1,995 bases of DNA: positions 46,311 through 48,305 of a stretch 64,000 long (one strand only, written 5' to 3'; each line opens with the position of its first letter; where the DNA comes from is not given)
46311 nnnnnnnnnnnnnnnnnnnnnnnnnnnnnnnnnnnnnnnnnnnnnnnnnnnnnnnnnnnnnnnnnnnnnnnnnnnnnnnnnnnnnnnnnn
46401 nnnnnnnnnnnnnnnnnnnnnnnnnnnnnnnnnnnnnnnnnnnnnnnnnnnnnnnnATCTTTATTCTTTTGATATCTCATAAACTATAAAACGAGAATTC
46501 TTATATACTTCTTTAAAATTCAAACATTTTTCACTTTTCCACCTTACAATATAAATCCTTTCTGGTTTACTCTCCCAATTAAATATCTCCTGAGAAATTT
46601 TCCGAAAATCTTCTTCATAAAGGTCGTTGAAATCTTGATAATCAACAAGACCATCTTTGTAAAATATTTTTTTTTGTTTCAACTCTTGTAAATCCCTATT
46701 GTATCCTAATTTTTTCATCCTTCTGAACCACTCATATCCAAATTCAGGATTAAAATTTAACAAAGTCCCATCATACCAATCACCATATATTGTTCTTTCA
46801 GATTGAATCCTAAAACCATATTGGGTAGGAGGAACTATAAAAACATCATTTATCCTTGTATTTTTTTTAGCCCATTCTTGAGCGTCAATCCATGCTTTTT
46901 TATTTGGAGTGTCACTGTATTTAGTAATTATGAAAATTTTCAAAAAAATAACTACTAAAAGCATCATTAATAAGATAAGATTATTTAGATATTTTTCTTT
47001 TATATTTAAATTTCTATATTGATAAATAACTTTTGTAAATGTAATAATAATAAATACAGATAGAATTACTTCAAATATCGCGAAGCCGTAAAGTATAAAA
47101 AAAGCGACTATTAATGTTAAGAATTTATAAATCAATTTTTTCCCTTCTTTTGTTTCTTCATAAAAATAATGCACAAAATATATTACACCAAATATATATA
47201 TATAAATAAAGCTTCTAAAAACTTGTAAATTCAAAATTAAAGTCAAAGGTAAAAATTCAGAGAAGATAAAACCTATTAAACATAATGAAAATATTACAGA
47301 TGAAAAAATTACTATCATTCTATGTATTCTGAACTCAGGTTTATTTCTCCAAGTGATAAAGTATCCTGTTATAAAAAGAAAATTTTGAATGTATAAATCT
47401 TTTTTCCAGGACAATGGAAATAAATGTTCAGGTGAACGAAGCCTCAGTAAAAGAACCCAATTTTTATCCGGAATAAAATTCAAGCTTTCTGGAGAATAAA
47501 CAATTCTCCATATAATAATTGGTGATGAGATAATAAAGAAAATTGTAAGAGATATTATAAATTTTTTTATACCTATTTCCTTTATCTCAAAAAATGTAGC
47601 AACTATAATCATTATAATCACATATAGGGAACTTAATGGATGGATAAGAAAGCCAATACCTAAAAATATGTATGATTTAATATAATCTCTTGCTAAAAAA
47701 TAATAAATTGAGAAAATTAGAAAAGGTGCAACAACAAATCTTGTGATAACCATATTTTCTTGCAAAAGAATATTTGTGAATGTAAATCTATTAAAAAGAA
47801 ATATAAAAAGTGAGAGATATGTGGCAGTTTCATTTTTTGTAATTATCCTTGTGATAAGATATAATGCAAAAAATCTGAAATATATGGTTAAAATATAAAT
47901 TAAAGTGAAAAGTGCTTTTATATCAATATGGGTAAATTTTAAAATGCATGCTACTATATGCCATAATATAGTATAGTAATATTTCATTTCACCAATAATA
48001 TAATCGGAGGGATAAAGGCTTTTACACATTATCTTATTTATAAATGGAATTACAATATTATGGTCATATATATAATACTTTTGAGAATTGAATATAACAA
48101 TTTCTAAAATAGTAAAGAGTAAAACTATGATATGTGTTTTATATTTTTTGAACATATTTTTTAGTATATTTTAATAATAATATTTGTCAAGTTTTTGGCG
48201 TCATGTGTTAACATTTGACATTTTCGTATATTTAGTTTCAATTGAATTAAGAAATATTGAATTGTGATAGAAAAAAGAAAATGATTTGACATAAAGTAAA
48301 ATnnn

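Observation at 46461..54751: Duplicated divergent two-gene module: unknown polytopic membrane protein paired with a GT-C-like membrane glycosyltransferase, each copy with back-to-back leaderless promoters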

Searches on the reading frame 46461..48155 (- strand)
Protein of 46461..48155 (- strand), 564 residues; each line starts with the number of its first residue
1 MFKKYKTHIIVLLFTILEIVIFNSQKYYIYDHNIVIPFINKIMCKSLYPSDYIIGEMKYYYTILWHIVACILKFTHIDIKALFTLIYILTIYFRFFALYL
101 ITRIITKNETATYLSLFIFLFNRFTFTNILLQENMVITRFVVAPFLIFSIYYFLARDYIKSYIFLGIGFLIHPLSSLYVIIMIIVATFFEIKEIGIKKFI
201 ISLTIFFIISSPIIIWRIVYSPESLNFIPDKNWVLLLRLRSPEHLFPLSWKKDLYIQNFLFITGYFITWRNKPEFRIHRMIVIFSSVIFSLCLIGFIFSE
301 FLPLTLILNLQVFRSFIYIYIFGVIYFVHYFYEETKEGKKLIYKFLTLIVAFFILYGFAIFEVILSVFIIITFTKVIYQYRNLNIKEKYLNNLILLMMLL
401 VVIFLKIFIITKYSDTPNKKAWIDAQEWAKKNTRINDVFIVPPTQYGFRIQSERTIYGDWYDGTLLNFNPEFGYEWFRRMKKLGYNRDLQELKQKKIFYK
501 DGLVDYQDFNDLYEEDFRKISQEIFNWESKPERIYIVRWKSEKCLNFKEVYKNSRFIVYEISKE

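Call 5: search_protein_families(library=pfam, proteins=[window:46461-48155:-], max_evalue=1)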
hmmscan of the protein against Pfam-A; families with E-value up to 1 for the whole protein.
window:46461-48155:- (564 aa): 1 family
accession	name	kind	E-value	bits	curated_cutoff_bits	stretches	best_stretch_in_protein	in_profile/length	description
PF20604.3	DUF6798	-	1.9e-10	40.7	26.9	1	421-482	2-60/61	Domain of unknown function (DUF6798)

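Call 6: search_protein_families(library=ncbifam, proteins=[window:46461-48155:-], max_evalue=1)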
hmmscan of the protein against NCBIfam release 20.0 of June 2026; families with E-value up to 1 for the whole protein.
window:46461-48155:- (564 aa): 0 families

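Call 12: find_homologous_proteins(query=window:46461-48155:-, max_evalue=0.001)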
Query window:46461-48155:- (564 aa): 27 proteins with E <= 0.001 among 8000 candidates.
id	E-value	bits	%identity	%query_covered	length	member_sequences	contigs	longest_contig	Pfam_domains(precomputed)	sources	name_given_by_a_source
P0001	0.0e+0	1228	100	100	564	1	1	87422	PF20604.4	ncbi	-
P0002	1.0e-125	439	43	100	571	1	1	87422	PF20604.4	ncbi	-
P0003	7.1e-124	433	39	98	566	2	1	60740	PF20604.4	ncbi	-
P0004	1.1e-121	426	37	99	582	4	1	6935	PF20604.4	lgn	-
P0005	1.9e-119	418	37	98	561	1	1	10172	PF20604.4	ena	-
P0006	3.1e-117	411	42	99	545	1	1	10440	PF20604.4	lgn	-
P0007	6.5e-114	400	37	98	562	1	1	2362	PF20604.4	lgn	-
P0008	1.4e-111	392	37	99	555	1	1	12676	PF20604.4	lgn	-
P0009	9.2e-111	390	38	98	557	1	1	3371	PF20604.4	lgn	-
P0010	1.4e-109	386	39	99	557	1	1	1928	PF20604.4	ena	-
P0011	4.0e-109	384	36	98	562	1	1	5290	PF20604.4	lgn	-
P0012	4.6e-105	371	36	98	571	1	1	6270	PF20604.4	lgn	-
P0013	1.5e-103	366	36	98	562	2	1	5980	PF20604.4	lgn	-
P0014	1.4e-101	359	31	96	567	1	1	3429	PF20604.4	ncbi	ncbi:MAG: DUF6798 domain-containing protein [Phycisphaerae bacterium]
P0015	5.1e-99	351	35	99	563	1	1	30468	PF20604.4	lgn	-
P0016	1.8e-98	349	33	98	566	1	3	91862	PF20604.4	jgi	jgi:hypothetical protein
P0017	9.4e-98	347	37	99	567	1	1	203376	PF20604.4,PF13231.13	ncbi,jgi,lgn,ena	-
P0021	4.0e-92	328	35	95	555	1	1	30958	PF20604.4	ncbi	-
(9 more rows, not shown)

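Call 13: find_encoding_contigs(protein=P0001, flank=10000, max_places=3)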
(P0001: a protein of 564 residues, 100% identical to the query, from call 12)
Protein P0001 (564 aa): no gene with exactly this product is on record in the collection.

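Call 14: find_encoding_contigs(protein=P0003, flank=10000, max_places=3)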
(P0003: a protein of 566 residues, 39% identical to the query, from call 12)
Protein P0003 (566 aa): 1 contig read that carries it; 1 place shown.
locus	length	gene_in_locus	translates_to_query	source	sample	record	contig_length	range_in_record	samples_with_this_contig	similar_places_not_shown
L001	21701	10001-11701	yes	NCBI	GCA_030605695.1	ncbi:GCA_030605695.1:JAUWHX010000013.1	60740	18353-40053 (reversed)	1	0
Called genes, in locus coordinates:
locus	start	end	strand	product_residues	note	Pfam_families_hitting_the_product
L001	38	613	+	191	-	-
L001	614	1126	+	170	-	PF14464:Prok-JAB (weak)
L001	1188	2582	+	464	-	PF02985:HEAT (faint), PF13646:HEAT_2, PF03130:HEAT_PBS (faint), PF01555:N6_N4_Mtase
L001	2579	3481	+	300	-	PF09516:RE_CfrBI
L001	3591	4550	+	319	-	PF00586:AIRS, PF02769:AIRS_C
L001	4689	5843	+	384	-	PF00890:FAD_binding_2 (faint), PF01134:GIDA (weak), PF01266:DAO (faint), PF03486:HI0933_like (weak), PF12831:FAD_oxidored, PF01494:FAD_binding_3, PF22578:GGR_cat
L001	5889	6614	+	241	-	PF07719:TPR_2 (weak), PF00515:TPR_1 (weak), PF13414:TPR_11, PF13424:TPR_12 (weak), PF13432:TPR_16, PF14559:TPR_19, PF13431:TPR_17 (weak), PF00515:TPR_1 (weak), +4 more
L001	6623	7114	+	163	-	-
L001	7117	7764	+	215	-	-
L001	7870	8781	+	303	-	PF01040:UbiA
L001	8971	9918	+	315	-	PF13174:TPR_6 (faint), PF00515:TPR_1 (faint), PF07719:TPR_2 (faint), PF13181:TPR_8 (faint), PF13424:TPR_12 (faint), PF13428:TPR_14 (faint), PF13414:TPR_11 (faint), PF14559:TPR_19 (faint)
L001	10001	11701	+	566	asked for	PF20604:DUF6798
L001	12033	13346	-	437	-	PF24684:Vgb_lyase, PF18962:Por_Secre_tail (weak), PF13860:FlgD_ig (weak)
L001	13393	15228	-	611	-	PF13522:GATase_6, PF13537:GATase_7, PF00733:Asn_synthase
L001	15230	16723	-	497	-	PF01943:Polysacc_synt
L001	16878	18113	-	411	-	PF00534:Glycos_transf_1, PF13692:Glyco_trans_1_4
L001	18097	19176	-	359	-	PF01571:GCV_T, PF08669:GCV_T_C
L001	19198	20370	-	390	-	PF03958:Secretin_N, PF00263:Secretin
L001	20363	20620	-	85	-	-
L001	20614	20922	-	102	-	-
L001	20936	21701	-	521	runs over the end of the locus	PF02347:GDC-P, PF00266:Aminotran_5, PF21478:GcvP2_C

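Call 15: find_encoding_contigs(protein=P0017, flank=10000, max_places=3)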
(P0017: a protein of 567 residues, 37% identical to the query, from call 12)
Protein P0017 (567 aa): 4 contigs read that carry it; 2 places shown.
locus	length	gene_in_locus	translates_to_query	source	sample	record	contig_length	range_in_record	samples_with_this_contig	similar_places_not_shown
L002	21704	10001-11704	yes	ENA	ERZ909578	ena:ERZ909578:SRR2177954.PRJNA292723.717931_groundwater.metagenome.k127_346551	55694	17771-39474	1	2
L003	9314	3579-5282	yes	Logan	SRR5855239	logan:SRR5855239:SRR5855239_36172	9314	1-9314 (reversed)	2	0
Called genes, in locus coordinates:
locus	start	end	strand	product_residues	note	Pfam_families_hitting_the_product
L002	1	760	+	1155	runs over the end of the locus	PF00932:LTD, PF28492:Beta_helix_4 (faint)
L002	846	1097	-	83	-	-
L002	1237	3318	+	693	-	PF04932:Wzy_C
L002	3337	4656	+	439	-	PF00294:PfkB, PF01256:Carb_kinase (faint), PF08543:Phos_pyr_kin (weak), PF01050:MannoseP_isomer (weak), PF07883:Cupin_2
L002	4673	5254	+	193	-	PF08645:PNK3P (weak)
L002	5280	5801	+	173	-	PF01467:CTP_transf_like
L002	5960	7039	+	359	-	PF01075:Glyco_transf_9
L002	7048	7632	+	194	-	PF08241:Methyltransf_11, PF13489:Methyltransf_23, PF13649:Methyltransf_25 (weak)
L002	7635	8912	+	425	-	PF09419:PGP_phosphatase (faint), PF01040:UbiA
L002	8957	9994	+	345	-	PF01073:3Beta_HSD, PF01370:Epimerase, PF02719:Polysacc_synt_2, PF04321:RmlD_sub_bind, PF05368:NmrA (weak), PF13460:NAD_binding_10, PF16363:GDP_Man_Dehyd, PF07993:NAD_binding_4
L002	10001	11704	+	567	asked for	PF13231:PMT_2 (weak), PF20604:DUF6798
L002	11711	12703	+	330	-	PF08241:Methyltransf_11, PF08242:Methyltransf_12 (weak), PF13649:Methyltransf_25, PF13847:Methyltransf_31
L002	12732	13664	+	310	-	PF01408:GFO_IDH_MocA, PF22725:GFO_IDH_MocA_C3 (weak), PF02894:GFO_IDH_MocA_C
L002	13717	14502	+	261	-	-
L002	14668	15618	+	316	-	PF01073:3Beta_HSD, PF01370:Epimerase, PF02719:Polysacc_synt_2, PF04321:RmlD_sub_bind, PF05368:NmrA, PF16363:GDP_Man_Dehyd, PF13460:NAD_binding_10 (weak), PF07993:NAD_binding_4 (weak)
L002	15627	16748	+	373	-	PF00155:Aminotran_1_2 (weak), PF01041:DegT_DnrJ_EryC1, PF01212:Beta_elim_lyase (weak)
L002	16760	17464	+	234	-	PF08889:WbqC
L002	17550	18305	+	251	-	PF01596:Methyltransf_3 (weak), PF13578:Methyltransf_24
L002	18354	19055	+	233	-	-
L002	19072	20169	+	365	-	PF00266:Aminotran_5 (weak), PF01041:DegT_DnrJ_EryC1, PF00155:Aminotran_1_2, PF01053:Cys_Met_Meta_PP (weak)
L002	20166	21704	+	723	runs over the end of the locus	PF13524:Glyco_trans_1_2 (faint), PF20706:GT4-conflict (faint), PF13439:Glyco_transf_4 (weak), PF00534:Glycos_transf_1, PF13692:Glyco_trans_1_4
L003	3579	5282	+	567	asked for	PF13231:PMT_2 (weak), PF20604:DUF6798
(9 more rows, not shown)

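Call 20: search_solved_structures(query=A1, max_evalue=10)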
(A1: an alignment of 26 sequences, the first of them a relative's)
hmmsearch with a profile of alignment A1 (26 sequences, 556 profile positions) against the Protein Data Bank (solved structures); distinct sequences matched with E-value up to 10: 8.
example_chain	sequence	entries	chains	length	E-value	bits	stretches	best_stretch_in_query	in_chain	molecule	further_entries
7c8s_A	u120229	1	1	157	0.66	11.9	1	164-242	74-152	Dual specificity protein phosphatase 22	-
6lmy_A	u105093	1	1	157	0.94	11.4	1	164-242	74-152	Dual specificity protein phosphatase 22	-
6l1s_A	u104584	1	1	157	1.1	11.2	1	164-242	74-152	Dual specificity protein phosphatase 22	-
6lou_A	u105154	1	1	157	1.1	11.1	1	164-242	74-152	Dual specificity protein phosphatase 22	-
4woh_A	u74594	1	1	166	1.2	11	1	164-242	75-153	Dual specificity protein phosphatase 22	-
6lvq_A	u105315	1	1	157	1.4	10.8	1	164-242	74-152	Dual specificity protein phosphatase 22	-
1wrm_A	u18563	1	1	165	1.5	10.7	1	164-242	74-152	dual specificity phosphatase 22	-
6lot_A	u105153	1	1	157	2.3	10.1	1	164-242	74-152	Dual specificity protein phosphatase 22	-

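Call 21: find_encoding_contigs(protein=P0016, flank=8000, max_places=2)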
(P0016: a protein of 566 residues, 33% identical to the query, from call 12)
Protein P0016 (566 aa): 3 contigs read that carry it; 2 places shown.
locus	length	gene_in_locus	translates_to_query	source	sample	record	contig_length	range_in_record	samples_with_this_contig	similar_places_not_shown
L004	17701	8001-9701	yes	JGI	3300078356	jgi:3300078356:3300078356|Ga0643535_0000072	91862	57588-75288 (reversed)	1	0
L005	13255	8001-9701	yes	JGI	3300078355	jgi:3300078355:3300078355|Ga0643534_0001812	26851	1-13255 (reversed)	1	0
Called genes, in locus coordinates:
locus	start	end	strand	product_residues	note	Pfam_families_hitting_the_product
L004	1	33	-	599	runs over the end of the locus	PF13231:PMT_2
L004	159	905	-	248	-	PF01569:PAP2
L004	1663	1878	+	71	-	-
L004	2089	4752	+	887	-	PF22352:K319L-like_PKD, PF11721:Malectin, PF12819:Malectin_like (faint), PF18962:Por_Secre_tail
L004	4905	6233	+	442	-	PF13229:Beta_helix, PF05048:NosD (weak)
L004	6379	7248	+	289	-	PF00535:Glycos_transf_2, PF10111:Glyco_tranf_2_2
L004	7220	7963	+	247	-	PF05891:Methyltransf_PK (weak), PF13489:Methyltransf_23, PF00398:RrnaAD (faint), PF08241:Methyltransf_11, PF08242:Methyltransf_12, PF13649:Methyltransf_25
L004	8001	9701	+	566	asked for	PF20604:DUF6798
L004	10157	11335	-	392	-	PF13506:Glyco_transf_21 (weak), PF00535:Glycos_transf_2, PF10111:Glyco_tranf_2_2 (weak), PF13641:Glyco_tranf_2_3, PF13632:Glyco_trans_2_3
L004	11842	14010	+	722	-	PF02706:Wzz, PF01656:CbiA (faint), PF13614:AAA_31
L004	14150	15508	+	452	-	PF01943:Polysacc_synt, PF13440:Polysacc_synt_3, PF03023:MurJ (weak), PF01554:MatE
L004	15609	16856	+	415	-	PF00534:Glycos_transf_1 (weak), PF13692:Glyco_trans_1_4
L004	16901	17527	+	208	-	PF25084:LbH_EIF2B (faint), PF25087:GMPPB_C (faint), PF00132:Hexapep, PF14602:Hexapep_2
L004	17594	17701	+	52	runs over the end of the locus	-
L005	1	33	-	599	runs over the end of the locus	PF13231:PMT_2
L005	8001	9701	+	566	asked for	PF20604:DUF6798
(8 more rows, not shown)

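Call 22: find_encoding_contigs(protein=P0015, flank=8000, max_places=2)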
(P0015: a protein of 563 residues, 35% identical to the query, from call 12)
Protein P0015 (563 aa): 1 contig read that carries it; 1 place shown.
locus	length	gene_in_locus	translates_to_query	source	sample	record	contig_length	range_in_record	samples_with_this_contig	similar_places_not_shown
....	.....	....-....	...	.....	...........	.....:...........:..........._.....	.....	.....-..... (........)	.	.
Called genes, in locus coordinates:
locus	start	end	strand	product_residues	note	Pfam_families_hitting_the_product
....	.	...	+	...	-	?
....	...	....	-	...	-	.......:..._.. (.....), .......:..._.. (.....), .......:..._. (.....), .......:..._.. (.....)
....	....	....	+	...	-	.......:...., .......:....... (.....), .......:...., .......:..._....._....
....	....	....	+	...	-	-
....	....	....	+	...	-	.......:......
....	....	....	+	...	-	-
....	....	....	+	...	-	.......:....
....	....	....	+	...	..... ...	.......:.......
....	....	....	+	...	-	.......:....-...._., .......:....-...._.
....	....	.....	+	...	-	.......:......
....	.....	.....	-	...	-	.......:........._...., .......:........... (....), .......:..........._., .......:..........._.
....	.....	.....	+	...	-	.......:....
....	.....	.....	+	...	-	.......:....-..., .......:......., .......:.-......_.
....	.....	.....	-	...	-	-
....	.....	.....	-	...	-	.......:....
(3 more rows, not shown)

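Call 23: find_encoding_contigs(protein=P0021, flank=8000, max_places=2)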
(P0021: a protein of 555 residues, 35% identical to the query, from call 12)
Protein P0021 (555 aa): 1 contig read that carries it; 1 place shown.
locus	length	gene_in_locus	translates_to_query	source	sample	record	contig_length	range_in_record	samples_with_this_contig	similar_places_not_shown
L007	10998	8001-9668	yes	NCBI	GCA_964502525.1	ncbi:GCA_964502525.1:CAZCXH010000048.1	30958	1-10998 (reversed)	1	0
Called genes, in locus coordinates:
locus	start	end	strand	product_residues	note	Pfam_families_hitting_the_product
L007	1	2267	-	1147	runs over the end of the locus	PF13585:CHU_C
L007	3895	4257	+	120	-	-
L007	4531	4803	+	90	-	-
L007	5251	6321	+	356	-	PF18962:Por_Secre_tail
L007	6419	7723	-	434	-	PF02958:EcKL, PF01636:APH, PF07914:DUF1679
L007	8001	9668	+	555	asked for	PF20604:DUF6798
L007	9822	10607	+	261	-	PF13505:OMP_b-brl (weak)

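Call 24: find_encoding_contigs(protein=P0006, flank=8000, max_places=2)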
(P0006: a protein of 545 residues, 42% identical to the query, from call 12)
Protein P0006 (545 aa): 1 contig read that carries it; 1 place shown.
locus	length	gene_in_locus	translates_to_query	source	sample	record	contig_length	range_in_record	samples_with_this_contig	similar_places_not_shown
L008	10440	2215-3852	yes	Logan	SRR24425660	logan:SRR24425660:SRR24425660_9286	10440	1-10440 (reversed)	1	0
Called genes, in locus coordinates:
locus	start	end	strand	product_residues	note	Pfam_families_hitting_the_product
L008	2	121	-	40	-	?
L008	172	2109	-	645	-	PF13424:TPR_12 (faint), PF00515:TPR_1, PF07719:TPR_2 (weak)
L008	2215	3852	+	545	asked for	PF20604:DUF6798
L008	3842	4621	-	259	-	-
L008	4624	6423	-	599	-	PF13231:PMT_2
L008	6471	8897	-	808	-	PF00133:tRNA-synt_1, PF09334:tRNA-synt_1g, PF13603:tRNA-synt_1_2, PF00133:tRNA-synt_1, PF08264:Anticodon_1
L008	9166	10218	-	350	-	-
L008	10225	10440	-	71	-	?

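Call 32: predict_structure(alignment_id=A1)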
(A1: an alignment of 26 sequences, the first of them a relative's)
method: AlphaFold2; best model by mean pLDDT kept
length: 564 residues; sequences in the alignment: 26
mean_pLDDT: 87.0   pTM: 0.89
mean pLDDT of the five models: 87.0, 85.4, 83.5, 83.4, 82.2
residues with pLDDT >= 90: 344; 70-90: 137; 50-70: 74; < 50: 9
segments of 3 or more residues with pLDDT < 50: 411-414, 500-504
pLDDT, mean of each block of 10 residues (from residue 1): 80 88 63 89 94 93 96 94 92 96 94 89 63 74 97 98 98 96 97 96 98 96 92 90 87 88 94 95 98 96 95 92 94 81 84 79 78 78 65 69 63 58 95 96 89 91 89 94 78 56 63 94 93 94 90 96 84
secondary structure, 60 per line:
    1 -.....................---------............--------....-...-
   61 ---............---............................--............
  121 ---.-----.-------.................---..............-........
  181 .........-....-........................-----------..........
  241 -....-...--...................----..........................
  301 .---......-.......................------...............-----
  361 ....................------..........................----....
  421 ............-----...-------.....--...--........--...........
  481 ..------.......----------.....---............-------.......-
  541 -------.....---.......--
elements in order: H2-22 H32-43 H52-55 H64-75 H79-106 H109-120 H138-154 H158-171 H173-189 H191-194 H196-219 H231-240 H242-245 H252-270 H275-301 H305-310 H312-334 H341-355 H361-380 H387-412 H417-432 E438-440 H448-452 E455-457 H460-467 H470-482 H489-495 H506-510 H514-525 E533-539 E548-552 E556-562
